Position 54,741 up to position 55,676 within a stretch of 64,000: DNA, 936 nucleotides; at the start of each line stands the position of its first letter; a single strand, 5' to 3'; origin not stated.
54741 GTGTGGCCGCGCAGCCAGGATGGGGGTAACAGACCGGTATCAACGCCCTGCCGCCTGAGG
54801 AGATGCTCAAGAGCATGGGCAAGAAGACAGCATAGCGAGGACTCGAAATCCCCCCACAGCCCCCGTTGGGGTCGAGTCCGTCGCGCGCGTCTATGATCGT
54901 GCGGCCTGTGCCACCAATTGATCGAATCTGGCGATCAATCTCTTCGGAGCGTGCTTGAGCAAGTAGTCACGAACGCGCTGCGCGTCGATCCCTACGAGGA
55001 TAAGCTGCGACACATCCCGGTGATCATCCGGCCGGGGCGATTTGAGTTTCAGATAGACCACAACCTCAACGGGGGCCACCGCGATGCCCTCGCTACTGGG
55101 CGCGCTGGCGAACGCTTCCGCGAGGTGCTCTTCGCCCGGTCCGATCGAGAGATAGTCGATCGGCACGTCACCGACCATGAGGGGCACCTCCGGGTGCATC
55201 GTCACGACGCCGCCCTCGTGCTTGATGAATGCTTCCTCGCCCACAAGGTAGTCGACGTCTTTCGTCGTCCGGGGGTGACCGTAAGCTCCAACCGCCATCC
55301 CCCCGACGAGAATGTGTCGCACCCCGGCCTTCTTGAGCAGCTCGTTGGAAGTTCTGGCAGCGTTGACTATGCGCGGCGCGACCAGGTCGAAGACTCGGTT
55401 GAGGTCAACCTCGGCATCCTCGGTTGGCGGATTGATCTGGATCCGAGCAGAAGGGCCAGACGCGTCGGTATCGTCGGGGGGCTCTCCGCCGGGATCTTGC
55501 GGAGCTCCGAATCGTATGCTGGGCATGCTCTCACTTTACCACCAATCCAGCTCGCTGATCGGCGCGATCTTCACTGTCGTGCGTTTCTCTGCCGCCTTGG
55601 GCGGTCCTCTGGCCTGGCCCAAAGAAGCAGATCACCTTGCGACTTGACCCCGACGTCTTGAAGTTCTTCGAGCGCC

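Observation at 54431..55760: Decayed brnA copies just outside attR suggest serial integrations at this tRNA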

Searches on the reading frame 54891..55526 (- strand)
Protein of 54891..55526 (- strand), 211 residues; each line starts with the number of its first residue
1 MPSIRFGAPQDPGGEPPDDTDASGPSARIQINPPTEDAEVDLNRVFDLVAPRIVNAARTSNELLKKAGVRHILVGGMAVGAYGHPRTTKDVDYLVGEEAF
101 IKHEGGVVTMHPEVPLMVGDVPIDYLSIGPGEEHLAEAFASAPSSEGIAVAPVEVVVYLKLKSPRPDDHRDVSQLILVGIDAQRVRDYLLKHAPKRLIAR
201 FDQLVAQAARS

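Call 8: search_protein_families(library=pfam, proteins=[window:54891-55526:-], max_evalue=0.01)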
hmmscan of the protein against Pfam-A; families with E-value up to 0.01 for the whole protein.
window:54891-55526:- (211 aa): 0 families

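Call 13: find_encoding_contigs(protein=window:54891-55526:-, flank=10000, max_places=10)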
Protein window:54891-55526:- (211 aa): 2 contigs read that carry it; 2 places shown.
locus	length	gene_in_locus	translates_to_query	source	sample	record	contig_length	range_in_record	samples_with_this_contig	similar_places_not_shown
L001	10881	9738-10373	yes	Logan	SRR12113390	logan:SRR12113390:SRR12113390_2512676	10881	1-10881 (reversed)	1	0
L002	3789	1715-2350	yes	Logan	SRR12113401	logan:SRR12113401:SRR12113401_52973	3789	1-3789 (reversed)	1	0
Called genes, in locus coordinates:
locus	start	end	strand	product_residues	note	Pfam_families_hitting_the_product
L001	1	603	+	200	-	?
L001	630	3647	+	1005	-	PF09985:Glucodextran_C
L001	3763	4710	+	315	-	PF09985:Glucodextran_C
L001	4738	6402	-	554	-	PF00128:Alpha-amylase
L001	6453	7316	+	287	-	-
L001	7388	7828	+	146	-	PF00571:CBS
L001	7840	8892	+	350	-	-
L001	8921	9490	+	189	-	PF00293:NUDIX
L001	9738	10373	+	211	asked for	-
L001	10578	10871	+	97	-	-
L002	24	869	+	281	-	-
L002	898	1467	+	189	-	PF00293:NUDIX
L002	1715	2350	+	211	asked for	-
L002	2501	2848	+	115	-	-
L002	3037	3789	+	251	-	?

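Call 17: find_homologous_proteins(query=window:54891-55526:-)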
Query window:54891-55526:- (211 aa): 41 proteins with E <= 0.001 among 701 candidates.
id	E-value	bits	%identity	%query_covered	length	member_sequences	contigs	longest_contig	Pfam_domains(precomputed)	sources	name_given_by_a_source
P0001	4.0e-133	460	100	100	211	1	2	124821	-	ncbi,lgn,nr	ncbi:MAG: hypothetical protein HYX75_15215 [Acidobacteria bacterium]|nr:hypothetical protein [Acidob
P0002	7.4e-92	325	80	89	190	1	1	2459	-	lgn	-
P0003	2.1e-48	183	53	80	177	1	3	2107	-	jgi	-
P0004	1.1e-45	174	52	81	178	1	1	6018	-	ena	-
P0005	1.2e-45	174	53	84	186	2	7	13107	-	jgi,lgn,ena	jgi:hypothetical protein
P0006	2.3e-45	173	51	80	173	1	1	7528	-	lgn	-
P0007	3.1e-44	169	55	80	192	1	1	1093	-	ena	-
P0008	9.6e-44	168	55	78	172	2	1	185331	-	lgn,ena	-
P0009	1.1e-43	168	52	80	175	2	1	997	-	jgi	jgi:hypothetical protein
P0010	1.6e-43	167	50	83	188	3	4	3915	-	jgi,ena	jgi:hypothetical protein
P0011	6.4e-43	165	52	80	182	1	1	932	-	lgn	-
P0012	2.7e-42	163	52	78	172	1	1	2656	-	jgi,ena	-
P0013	2.7e-42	163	51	77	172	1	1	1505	-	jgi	jgi:hypothetical protein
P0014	2.7e-42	163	50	81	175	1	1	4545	-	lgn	-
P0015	2.9e-42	163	49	80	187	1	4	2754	-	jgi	jgi:hypothetical protein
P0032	5.1e-36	143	69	47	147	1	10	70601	-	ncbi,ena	-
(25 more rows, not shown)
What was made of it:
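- The source is a metagenome-assembled genome (call 17).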

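Call 18: find_encoding_contigs(protein=P0002, flank=10000)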
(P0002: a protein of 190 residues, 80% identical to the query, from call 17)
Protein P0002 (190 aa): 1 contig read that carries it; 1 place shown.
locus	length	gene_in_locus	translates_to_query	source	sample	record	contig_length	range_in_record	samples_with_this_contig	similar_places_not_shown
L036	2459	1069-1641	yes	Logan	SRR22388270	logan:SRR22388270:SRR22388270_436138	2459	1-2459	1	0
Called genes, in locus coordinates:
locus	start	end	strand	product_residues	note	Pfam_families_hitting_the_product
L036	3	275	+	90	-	?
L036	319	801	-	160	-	PF02627:CMD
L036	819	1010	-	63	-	-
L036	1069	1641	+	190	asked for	-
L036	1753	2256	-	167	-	PF13527:Acetyltransf_9, PF00583:Acetyltransf_1, PF13508:Acetyltransf_7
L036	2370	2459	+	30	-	?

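Call 19: find_encoding_contigs(protein=P0032, flank=8000, max_places=4)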
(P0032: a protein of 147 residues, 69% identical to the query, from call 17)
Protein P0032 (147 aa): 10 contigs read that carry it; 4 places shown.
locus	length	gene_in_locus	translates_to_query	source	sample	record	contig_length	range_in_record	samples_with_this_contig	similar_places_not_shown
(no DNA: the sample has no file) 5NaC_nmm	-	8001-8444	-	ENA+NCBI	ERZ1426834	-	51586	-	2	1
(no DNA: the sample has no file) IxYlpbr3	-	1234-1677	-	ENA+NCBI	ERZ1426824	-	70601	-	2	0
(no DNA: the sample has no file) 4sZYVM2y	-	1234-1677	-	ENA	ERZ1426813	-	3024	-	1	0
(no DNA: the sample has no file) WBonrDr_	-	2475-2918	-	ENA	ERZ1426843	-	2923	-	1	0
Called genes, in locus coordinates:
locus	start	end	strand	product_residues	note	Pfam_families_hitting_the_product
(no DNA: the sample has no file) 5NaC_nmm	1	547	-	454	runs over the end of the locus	PF01212:Beta_elim_lyase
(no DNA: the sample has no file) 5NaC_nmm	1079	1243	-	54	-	-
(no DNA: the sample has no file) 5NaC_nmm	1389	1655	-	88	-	-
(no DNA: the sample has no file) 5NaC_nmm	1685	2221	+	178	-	-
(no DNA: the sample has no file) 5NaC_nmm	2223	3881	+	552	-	-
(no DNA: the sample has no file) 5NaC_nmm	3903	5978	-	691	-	-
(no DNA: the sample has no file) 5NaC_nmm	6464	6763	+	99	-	-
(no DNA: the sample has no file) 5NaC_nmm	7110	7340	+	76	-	PF15937:PrlF_antitoxin (weak), PF04014:MazE_antitoxin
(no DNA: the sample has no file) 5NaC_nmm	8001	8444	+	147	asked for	-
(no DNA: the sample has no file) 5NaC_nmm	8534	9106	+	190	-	PF08843:AbiEii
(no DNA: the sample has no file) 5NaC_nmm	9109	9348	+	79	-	-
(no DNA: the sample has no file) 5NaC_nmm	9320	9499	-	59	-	-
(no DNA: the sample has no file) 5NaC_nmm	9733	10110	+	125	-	PF13202:EF-hand_5 (weak)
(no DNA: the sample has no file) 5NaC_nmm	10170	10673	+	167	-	PF05163:DinB, PF12867:DinB_2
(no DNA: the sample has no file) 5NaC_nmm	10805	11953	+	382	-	PF01875:Memo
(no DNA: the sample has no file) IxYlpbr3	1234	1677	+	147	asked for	-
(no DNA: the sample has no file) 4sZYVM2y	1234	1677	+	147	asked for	-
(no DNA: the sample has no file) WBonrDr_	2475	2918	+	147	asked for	-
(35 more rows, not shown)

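Call 20: find_encoding_contigs(protein=P0008, flank=6000, max_places=3)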
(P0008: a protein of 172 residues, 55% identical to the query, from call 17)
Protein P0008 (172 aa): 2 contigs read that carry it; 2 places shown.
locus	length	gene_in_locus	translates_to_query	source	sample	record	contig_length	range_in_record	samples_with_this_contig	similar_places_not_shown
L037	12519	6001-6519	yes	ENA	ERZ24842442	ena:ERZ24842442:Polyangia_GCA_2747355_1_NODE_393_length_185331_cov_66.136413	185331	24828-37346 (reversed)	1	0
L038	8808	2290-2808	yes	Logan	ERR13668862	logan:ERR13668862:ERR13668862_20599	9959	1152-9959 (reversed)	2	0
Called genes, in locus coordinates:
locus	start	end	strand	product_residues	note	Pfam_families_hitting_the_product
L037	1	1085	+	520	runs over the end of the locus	-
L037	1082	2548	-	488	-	PF00587:tRNA-synt_2b, PF03129:HGTP_anticodon, PF09180:ProRS-C_1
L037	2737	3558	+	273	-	-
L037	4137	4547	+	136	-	-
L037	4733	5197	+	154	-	-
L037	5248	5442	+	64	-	PF07927:HicA_toxin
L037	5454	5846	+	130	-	PF15919:HicB_lk_antitox, PF15970:HicB-like_2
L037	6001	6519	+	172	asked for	-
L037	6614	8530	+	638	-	PF03485:Arg_tRNA_synt_N, PF00750:tRNA-synt_1d, PF05746:DALR_1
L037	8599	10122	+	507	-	PF09339:HTH_IclR (faint), PF01409:tRNA-synt_2d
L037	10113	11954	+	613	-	PF03483:B3_4 (faint), PF03484:B5, PF17759:tRNA_synthFbeta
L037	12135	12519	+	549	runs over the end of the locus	-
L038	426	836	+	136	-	-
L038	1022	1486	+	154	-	-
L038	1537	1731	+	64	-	PF07927:HicA_toxin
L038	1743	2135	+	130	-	PF15919:HicB_lk_antitox, PF15970:HicB-like_2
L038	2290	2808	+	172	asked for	-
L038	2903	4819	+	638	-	PF03485:Arg_tRNA_synt_N, PF00750:tRNA-synt_1d, PF05746:DALR_1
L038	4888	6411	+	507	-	PF09339:HTH_IclR (faint), PF01409:tRNA-synt_2d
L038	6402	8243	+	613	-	PF03483:B3_4 (faint), PF03484:B5, PF17759:tRNA_synthFbeta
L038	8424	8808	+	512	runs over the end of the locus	?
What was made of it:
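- Closest known: MenT1. Same: Homologues sit among toxin-antitoxin genes (calls 19, 20).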

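Call 22: search_protein_families(library=ncbifam, proteins=[window:54891-55526:-], max_evalue=0.01)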
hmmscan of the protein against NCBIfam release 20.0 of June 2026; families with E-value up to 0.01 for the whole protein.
window:54891-55526:- (211 aa): 0 families

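Call 42: search_solved_structures(query=A4, max_evalue=1)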
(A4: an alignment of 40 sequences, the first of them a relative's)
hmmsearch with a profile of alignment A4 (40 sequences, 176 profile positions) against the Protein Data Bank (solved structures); distinct sequences matched with E-value up to 1: 1.
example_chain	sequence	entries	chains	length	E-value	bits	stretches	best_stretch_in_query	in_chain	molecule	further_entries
8an4_A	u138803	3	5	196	7.9e-08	35.5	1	19-61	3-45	Bacterial toxin | Nucleotidyl transferase AbiEii/AbiGii toxin family protein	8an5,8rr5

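Call 43: search_protein_families(library=padloc, proteins=[window:54891-55526:-], max_evalue=0.01)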
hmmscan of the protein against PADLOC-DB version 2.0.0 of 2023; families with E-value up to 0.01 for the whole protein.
window:54891-55526:- (211 aa): 0 families

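Call 47: predict_structure(alignment_id=A4)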
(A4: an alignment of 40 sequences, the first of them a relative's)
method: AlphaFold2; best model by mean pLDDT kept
length: 211 residues; sequences in the alignment: 40
mean_pLDDT: 90.4   pTM: 0.80
mean pLDDT of the five models: 90.4, 89.3, 89.1, 89.0, 86.9
residues with pLDDT >= 90: 169; 70-90: 14; 50-70: 24; < 50: 4
segments of 3 or more residues with pLDDT < 50: none
pLDDT, mean of each block of 10 residues (from residue 1): 64 66 54 66 95 98 98 97 94 98 97 98 97 97 97 98 96 96 97 98 97 89
secondary structure, 60 per line:
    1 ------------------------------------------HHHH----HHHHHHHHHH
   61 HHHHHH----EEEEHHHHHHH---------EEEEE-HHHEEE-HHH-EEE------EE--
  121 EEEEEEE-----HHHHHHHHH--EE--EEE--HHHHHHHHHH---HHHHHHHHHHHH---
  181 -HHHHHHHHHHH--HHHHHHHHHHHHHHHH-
elements in order: H43-46 H51-66 E71-74 H75-81 E91-95 E100-102 E108-110 E121-127 H133-141 E148-150 H153-162 H166-177 H182-192 H195-210

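Call 50: fold_search(model_id=the predicted structure, library=pdb)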
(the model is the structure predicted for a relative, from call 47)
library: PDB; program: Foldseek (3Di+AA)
matches with E <= 10: 300; with E <= 0.001: 4
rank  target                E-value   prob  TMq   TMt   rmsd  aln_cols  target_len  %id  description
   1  8an5_B                4.3e-06  1.00  0.47  0.54   6.6       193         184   22  MenAT1 toxin-antitoxin complex (rv0078a-rv0078b) from Mycobacterium tuberculosis H37Rv (released 2023-08-02)
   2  8an5_A                1.3e-05  1.00  0.55  0.59   5.1       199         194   22  MenAT1 toxin-antitoxin complex (rv0078a-rv0078b) from Mycobacterium tuberculosis H37Rv (released 2023-08-02)
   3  8an4_B                2.7e-05  1.00  0.51  0.56   5.4       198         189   19  MenT1 toxin (rv0078a) from Mycobacterium tuberculosis H37Rv (released 2023-08-02)
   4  8an4_A                3.8e-05  1.00  0.53  0.57   5.0       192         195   21  MenT1 toxin (rv0078a) from Mycobacterium tuberculosis H37Rv (released 2023-08-02)
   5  5uvd                  1.1e-03  1.00  0.43  0.42   9.6       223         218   12  Crystal structure of an antigenic nucleotidyltransferase-like protein from Paracoccidioides brasiliensis (released 2018-01-31)
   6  8rr5                  1.9e-03  1.00  0.41  0.47   7.6       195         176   19  MenT1 toxin (rv0078a) from Mycobacterium tuberculosis H37Rv, phosphorylated at T39 (released 2024-09-11)
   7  3h3a_A                4.9e-03  0.92  0.29  0.17  13.0       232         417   13  The complex structure of CCA-adding enzyme with CTP (released 2009-10-13)
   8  5cfu                  5.2e-03  0.98  0.38  0.44   7.2       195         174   15  Crystal Structure of ANT(2")-Ia in complex with adenylyl-2"-tobramycin (released 2016-07-20)
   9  4ok0_B                9.5e-03  0.94  0.33  0.31  10.4       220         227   14  Crystal structure of putative nucleotidyltransferase from H. pylori (released 2014-04-09)
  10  5hc9_B                1.1e-02  0.82  0.29  0.17  13.6       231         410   13  Thermotoga maritima CCA-adding enzyme complexed with tRNA_CCA (released 2016-04-27)
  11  5kqj_MODEL_1_A        1.2e-02  0.93  0.33  0.37   7.9       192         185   14  Solution Structure of Antibiotic-Resistance Factor ANT(2'')-Ia Reveals Substrate-Regulated Conformation Dynami (released 2017-07-12)
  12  4xje                  1.3e-02  0.90  0.36  0.41   7.4       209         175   14  CRYSTAL STRUCTURE OF ANT(2") IN COMPLEX WITH AMP AND TOBRAMYCIN (released 2016-01-20)
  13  3h39_A                1.5e-02  0.75  0.29  0.17  11.8       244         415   12  The complex structure of CCA-adding enzyme with ATP (released 2009-10-13)
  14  4ok0_A                2.2e-02  0.87  0.35  0.34  10.1       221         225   13  Crystal structure of putative nucleotidyltransferase from H. pylori (released 2014-04-09)
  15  5cfs                  2.2e-02  0.85  0.36  0.42   7.8       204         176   15  Crystal Structure of ANT(2")-Ia in complex with AMPCPP and tobramycin (released 2016-03-16)
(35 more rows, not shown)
